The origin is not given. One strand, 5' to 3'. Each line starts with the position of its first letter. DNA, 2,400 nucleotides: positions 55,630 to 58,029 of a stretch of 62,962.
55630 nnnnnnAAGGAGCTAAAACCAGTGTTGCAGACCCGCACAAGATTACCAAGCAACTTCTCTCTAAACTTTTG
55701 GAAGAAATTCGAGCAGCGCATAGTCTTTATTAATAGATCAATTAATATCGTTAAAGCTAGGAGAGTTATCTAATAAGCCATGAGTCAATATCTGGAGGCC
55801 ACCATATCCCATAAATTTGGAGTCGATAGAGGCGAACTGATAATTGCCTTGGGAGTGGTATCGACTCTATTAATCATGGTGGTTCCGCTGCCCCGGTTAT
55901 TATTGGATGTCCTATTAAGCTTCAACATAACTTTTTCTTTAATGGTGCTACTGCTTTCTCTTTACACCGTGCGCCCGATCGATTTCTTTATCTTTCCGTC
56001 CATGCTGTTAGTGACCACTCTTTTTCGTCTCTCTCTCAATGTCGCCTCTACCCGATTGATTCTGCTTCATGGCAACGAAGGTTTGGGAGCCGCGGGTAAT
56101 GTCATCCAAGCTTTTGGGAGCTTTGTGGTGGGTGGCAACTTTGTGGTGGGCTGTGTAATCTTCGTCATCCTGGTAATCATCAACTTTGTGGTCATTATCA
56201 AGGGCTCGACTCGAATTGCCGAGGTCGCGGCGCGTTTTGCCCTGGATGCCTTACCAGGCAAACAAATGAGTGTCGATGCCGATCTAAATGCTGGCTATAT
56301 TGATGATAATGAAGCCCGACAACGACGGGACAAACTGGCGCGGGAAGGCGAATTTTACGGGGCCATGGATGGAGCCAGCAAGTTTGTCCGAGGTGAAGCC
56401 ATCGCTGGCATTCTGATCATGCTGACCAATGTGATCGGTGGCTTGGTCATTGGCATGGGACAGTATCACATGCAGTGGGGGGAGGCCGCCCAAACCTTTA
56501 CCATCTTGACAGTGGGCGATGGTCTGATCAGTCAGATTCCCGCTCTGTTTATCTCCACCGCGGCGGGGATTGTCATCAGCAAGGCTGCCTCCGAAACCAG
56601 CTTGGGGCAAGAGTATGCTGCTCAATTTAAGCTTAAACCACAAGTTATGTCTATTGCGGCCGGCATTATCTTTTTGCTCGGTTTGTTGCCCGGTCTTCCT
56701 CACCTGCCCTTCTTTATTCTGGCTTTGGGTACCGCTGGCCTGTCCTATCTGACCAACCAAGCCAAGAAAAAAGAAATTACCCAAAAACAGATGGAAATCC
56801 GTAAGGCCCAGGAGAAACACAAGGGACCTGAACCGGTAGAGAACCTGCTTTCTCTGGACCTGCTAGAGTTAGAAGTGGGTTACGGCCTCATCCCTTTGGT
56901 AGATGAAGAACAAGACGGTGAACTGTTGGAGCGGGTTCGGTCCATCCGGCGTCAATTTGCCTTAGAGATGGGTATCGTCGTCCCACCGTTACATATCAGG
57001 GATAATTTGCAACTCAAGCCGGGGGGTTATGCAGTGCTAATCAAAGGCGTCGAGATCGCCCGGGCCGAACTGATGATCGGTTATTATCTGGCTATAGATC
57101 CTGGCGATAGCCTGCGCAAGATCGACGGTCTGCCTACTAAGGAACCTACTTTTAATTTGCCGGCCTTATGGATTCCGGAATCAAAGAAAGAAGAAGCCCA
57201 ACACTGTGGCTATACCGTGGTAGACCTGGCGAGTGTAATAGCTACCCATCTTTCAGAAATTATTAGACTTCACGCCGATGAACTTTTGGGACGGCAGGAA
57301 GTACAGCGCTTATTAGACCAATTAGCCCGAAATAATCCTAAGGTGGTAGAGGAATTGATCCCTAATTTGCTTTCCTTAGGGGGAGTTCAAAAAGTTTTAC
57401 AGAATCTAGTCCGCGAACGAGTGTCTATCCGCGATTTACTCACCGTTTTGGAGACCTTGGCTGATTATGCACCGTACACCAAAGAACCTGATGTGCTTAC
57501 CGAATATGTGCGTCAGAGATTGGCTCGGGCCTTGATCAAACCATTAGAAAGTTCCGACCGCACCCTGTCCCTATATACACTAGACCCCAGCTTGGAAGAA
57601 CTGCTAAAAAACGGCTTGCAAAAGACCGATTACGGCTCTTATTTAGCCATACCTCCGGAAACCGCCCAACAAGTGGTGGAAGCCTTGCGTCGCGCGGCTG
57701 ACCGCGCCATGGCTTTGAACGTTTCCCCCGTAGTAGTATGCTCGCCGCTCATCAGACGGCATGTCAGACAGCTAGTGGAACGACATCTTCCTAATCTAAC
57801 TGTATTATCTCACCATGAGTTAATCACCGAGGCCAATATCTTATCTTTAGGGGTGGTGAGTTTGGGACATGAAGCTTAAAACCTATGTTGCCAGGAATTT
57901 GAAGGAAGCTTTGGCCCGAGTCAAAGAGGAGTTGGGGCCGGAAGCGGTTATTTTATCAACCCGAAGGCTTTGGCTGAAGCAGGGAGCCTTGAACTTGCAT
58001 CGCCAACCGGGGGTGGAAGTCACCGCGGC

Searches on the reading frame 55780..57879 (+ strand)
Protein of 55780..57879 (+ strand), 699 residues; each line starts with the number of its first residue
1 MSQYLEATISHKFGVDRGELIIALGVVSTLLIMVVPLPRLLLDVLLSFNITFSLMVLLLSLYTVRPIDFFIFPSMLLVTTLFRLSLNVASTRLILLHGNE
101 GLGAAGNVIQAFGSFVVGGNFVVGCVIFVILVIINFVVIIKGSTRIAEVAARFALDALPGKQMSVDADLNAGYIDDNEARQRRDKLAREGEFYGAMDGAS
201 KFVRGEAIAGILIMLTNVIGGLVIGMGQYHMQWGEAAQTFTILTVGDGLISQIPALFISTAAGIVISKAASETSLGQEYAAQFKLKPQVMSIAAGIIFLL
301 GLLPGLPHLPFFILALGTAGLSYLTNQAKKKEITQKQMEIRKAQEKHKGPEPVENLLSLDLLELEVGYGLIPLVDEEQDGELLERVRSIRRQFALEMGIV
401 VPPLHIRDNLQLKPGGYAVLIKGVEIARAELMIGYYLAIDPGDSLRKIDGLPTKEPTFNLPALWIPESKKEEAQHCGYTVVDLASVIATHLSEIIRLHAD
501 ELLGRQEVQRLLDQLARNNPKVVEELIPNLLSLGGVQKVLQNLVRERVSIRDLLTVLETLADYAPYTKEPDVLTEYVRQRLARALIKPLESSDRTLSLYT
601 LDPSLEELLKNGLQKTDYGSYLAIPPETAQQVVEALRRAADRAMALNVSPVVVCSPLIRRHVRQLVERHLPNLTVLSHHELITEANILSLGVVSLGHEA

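Call 100: search_protein_families(library=pfam, proteins=[window:55780-57879:+], max_evalue=0.00001)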
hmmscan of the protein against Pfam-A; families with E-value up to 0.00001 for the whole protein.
window:55780-57879:+ (699 aa): 1 family
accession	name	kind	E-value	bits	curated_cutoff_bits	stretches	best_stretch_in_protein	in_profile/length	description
PF00771.25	FHIPEP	-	2.5e-274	912.3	29.1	1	30-684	2-655/657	FHIPEP family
